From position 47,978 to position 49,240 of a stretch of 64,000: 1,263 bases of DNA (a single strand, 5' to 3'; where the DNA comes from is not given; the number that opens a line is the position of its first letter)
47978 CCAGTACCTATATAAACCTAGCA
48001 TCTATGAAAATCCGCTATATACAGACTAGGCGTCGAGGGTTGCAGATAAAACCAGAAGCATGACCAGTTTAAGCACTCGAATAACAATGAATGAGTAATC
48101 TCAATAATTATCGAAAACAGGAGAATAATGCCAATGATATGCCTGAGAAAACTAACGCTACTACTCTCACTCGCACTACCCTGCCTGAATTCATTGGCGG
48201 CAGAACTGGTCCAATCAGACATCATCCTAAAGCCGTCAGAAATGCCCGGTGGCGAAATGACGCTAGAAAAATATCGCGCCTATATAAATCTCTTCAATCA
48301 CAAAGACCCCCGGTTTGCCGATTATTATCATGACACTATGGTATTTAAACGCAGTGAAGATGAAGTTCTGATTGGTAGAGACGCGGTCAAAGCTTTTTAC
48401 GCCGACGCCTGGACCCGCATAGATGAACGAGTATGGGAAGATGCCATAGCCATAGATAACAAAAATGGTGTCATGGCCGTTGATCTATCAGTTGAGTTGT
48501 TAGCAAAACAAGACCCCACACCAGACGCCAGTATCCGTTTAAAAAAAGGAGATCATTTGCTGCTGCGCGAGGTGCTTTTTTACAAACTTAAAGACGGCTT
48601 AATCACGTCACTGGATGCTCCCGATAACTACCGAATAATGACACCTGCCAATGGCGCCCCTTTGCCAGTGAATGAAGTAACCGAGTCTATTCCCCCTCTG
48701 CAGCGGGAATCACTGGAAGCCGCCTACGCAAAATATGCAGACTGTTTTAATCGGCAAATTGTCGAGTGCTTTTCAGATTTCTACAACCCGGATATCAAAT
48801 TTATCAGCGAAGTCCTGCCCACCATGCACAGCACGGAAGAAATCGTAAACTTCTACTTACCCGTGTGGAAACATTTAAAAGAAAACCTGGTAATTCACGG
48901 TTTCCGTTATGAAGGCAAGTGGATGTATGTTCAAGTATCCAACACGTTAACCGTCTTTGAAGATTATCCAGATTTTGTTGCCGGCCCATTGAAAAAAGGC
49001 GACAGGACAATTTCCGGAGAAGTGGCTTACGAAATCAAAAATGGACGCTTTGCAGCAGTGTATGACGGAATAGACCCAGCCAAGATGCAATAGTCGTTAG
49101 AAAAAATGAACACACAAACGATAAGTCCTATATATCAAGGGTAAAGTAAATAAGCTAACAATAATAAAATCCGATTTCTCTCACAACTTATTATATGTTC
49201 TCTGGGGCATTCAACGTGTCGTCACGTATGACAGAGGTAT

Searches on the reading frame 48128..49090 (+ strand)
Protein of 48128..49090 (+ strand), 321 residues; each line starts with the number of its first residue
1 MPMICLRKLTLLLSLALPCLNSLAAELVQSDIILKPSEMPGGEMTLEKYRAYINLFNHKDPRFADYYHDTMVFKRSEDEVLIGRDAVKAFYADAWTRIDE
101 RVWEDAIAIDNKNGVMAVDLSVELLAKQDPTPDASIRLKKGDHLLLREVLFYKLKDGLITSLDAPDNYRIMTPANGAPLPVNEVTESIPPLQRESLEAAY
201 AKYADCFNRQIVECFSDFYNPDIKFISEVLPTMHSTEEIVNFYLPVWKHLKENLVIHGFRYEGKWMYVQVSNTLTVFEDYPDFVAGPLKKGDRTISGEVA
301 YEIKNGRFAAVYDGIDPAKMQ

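Call 93: search_protein_families(library=ncbifam, proteins=[window:48128-49090:+], max_evalue=0.00001)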
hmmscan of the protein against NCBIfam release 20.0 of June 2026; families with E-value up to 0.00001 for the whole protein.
window:48128-49090:+ (321 aa): 1 family
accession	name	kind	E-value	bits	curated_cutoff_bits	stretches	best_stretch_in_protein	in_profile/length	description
TIGR02096.1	TIGR02096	subfamily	5.3e-07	30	97.1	0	50-162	5-115/129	ketosteroid isomerase-related protein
